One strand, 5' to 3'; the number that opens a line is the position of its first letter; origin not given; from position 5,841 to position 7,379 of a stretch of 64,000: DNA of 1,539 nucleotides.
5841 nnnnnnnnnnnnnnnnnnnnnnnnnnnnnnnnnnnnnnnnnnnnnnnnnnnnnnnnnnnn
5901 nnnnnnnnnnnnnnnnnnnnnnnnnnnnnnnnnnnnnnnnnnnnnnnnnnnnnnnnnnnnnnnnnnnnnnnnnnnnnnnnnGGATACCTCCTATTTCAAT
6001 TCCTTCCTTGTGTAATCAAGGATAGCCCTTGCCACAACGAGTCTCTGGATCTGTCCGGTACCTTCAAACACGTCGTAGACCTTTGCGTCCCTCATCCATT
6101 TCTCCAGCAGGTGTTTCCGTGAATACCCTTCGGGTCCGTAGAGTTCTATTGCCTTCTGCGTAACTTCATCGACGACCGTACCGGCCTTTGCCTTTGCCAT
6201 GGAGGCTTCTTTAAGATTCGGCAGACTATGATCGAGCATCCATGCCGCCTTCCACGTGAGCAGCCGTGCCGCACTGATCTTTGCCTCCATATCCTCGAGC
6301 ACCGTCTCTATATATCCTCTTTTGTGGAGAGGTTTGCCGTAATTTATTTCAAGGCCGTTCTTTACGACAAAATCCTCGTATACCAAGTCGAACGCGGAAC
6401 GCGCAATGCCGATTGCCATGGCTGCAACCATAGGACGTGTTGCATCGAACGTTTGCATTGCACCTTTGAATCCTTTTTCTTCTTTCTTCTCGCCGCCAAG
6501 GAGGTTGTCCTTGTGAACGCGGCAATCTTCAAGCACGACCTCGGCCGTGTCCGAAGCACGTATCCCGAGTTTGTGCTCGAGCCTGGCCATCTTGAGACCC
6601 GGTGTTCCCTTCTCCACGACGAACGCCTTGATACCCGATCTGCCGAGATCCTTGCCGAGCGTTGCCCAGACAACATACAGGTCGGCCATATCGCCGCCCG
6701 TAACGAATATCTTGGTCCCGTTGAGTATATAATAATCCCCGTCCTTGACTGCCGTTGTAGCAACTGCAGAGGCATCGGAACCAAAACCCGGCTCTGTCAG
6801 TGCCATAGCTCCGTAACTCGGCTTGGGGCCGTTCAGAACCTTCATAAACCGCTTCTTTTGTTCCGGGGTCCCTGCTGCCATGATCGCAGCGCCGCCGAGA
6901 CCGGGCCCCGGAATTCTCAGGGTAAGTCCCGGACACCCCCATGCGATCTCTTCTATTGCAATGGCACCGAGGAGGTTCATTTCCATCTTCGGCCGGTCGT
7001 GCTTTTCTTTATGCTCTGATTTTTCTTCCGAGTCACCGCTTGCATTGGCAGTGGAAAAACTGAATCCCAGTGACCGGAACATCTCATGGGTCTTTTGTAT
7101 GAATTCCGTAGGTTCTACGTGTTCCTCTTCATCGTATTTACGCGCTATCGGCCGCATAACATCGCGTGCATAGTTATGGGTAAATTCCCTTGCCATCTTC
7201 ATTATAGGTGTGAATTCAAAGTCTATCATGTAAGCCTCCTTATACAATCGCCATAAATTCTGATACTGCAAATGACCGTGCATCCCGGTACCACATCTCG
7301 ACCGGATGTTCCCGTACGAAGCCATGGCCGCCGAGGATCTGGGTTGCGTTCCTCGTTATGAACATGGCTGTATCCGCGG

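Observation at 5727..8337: Orphan EncFtn-like ferroxidase co-transcribed with a second ACAD pair, with no encapsulin shell or targeting tail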

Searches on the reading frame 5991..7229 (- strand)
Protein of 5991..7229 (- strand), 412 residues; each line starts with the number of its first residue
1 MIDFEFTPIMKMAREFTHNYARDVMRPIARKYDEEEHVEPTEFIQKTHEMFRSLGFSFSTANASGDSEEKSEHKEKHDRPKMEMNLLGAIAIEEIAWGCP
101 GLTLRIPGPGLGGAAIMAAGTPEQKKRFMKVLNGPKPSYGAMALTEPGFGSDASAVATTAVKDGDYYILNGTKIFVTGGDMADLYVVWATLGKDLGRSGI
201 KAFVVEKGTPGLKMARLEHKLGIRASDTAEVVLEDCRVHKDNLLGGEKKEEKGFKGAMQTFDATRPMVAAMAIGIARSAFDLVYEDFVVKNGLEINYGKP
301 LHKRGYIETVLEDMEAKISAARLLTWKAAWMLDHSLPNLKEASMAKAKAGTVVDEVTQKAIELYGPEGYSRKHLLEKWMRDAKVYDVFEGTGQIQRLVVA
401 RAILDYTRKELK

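Call 3: search_protein_families(library=pfam, proteins=[window:5991-7229:-], max_evalue=0.1)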
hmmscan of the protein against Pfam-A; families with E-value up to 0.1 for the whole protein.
window:5991-7229:- (412 aa): 4 families
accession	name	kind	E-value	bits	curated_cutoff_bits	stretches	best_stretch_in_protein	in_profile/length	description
PF00441.29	Acyl-CoA_dh_1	-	3.5e-38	131.6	22.4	1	252-404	2-150/150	Acyl-CoA dehydrogenase, C-terminal domain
PF02770.24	Acyl-CoA_dh_M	-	6.2e-26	90.8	33.3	1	141-236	1-97/97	Acyl-CoA dehydrogenase, middle domain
PF08028.16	Acyl-CoA_dh_2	-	1e-10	42.4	22.7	1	267-390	2-131/134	Acyl-CoA dehydrogenase, C-terminal domain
PF02771.21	Acyl-CoA_dh_N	-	1.8e-08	35.2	22.9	1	89-130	65-107/113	Acyl-CoA dehydrogenase, N-terminal domain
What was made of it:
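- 5991..7229 (-): ACAD-B, 412 aa. Full-length acyl-CoA dehydrogenase with the catalytic-Glu motif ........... and the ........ motif. Carries a K/E-rich insert of about 25 aa in the N-terminal domain. Pfam ACAD N/M/C domains (call 3).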

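Call 4: search_protein_families(library=ncbifam, proteins=[window:5991-7229:-], max_evalue=0.1)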
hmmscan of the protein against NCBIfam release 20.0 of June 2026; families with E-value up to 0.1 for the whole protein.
window:5991-7229:- (412 aa): 20 families
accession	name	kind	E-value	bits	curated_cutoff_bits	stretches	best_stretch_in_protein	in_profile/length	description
NF042972.1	AcrlCoAredClosAcrC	equivalog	1.5e-84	283.9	640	1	2-404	1-377/378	acryloyl-CoA reductase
NF043006.1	CyhCrbnylCoADH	equivalog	6.2e-76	255.8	650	1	88-405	69-377/380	cyclohexane-1-carbonyl-CoA dehydrogenase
NF042439.1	SulpropCoADesulf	equivalog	3.1e-61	207.2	600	1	90-407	59-374/379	3-sulfinopropanoyl-CoA desulfinase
NF045552.1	GlutCoADH_Des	equivalog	9.6e-52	176.4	470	1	3-406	2-382/387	glutaryl-CoA dehydrogenase Acd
NF058590.1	AcCoDHFadEBacil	equivalog_domain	9.5e-48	163.1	600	1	110-405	108-412/586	acyl-CoA dehydrogenase FadE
NF008997.0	PRK12341.1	equivalog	5.3e-42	144.2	537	1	116-405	96-378/382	acyl-CoA dehydrogenase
TIGR03207.1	cyc_hxne_CoA_dh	equivalog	7.4e-42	143.4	575.35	1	111-402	88-370/372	cyclohexanecarboxyl-CoA dehydrogenase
NF045652.1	ProlPCPDhRedW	equivalog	2.4e-41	141.8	650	1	116-403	95-373/376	L-prolyl-[peptidyl-carrier protein] dehydrogenase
NF053553.1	prodigi_MBC_PigA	equivalog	2.2e-38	132.3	500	1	118-403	102-379/381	prodigiosin MBC biosynthesis dehydrogenase PigA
NF002885.1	PRK03354.1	equivalog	4.5e-35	121.4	540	1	77-404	60-374/378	crotonobetainyl-CoA dehydrogenase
NF052270.1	Staph_DH_FadE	equivalog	6.5e-34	117.3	600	1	109-403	110-393/400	acyl-CoA dehydrogenase FadE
TIGR04022.1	sulfur_SfnB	equivalog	3.7e-16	59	430.9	1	116-386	94-363/391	SfnB family sulfur acquisition oxidoreductase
NF049984.1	Rv1679_FadE16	equivalog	1e-14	54.6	600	1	114-393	82-355/371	Rv1679 family acyl-CoA dehydrogenase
TIGR03204.1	pimC_large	equivalog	6.5e-13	48.3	623.85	1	111-268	95-247/395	pimeloyl-CoA dehydrogenase large subunit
TIGR03203.1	pimD_small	equivalog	9.6e-11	41.4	652.7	1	111-373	92-346/378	pimeloyl-CoA dehydrogenase small subunit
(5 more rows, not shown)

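Call 27: search_solved_structures(query=window:5991-7229:-, max_evalue=1e-30, show_alignments=1)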
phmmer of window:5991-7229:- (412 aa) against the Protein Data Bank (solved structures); distinct sequences matched with E-value up to 1e-30: 58.
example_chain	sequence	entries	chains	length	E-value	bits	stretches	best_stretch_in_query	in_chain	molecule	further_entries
1ukw_A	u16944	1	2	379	2.2e-75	257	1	86-404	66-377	acyl-CoA dehydrogenase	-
5ol2_C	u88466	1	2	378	3.1e-72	246.7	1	90-404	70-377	Acyl-CoA dehydrogenase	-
1ege_A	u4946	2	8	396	1.8e-65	224.4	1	90-405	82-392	MEDIUM CHAIN ACYL-COA DEHYDROGENASE | Acyl-CoA dehydrogenase, medium-chain specific, mitochondrial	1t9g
4l1f_A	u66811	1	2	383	2e-65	224.3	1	90-405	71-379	Acyl-CoA dehydrogenase domain protein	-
2a1t_A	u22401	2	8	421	2.4e-65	224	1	90-405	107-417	Acyl-CoA dehydrogenase, medium-chain specific, mitochondrial precursor | Medium-chain specific acyl-CoA dehydrogenase, mitochondrial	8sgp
4p13_A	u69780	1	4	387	5.7e-65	222.8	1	90-405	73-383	Medium-chain specific acyl-CoA dehydrogenase, mitochondrial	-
1jqi_A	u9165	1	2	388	9e-65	222.1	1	86-404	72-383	short chain acyl-CoA dehydrogenase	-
1egc_A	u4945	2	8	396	1.4e-63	218.3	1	90-405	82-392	MEDIUM CHAIN ACYL-COA DEHYDROGENASE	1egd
7y0a_A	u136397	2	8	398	1.7e-63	217.9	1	87-405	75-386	Short-chain specific acyl-CoA dehydrogenase, mitochondrial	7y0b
8sgs_A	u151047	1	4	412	2.5e-63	217.4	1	87-404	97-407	Short-chain specific acyl-CoA dehydrogenase, mitochondrial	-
3mdd_A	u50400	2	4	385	5.5e-63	216.3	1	90-402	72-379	MEDIUM CHAIN ACYL-COA DEHYDROGENASE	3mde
1udy_A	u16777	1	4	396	6e-63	216.1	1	90-402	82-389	Acyl-CoA dehydrogenase, medium-chain specific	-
2vig_A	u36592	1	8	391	8.3e-63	215.7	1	87-405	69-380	SHORT-CHAIN SPECIFIC ACYL-COA DEHYDROGENASE,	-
9w60_A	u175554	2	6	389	1.9e-60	207.9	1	3-404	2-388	Butyryl CoA dehydrogenase apo protein | Butyryl CoA Dehydrogenase with FAD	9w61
7p98_A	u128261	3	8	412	3.7e-60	207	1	88-404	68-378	Short-chain acyl-CoA dehydrogenase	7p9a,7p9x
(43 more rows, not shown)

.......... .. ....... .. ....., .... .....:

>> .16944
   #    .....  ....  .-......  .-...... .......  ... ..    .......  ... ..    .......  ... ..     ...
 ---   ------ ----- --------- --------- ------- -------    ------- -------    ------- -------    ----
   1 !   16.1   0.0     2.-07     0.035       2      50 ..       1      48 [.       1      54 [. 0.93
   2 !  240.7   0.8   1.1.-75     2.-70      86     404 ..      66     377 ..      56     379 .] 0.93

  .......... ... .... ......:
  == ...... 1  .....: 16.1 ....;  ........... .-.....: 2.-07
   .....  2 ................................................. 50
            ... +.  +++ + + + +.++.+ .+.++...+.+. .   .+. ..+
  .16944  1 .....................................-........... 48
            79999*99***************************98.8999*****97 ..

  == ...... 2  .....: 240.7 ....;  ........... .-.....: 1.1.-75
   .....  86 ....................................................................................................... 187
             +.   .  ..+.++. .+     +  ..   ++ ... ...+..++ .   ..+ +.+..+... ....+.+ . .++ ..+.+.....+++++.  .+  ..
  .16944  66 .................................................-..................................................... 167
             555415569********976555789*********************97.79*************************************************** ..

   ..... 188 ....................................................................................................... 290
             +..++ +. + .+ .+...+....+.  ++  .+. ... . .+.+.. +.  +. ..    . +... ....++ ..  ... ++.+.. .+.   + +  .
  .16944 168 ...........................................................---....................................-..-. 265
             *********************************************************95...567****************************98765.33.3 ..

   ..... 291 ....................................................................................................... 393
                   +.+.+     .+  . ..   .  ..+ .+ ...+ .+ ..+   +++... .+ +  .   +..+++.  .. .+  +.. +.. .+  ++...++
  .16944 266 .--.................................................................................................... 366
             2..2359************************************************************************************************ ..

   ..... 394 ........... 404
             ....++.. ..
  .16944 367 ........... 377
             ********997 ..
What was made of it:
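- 5991..7229 (-): Best PDB hit 1UKW, E=2e-75 (call 27).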
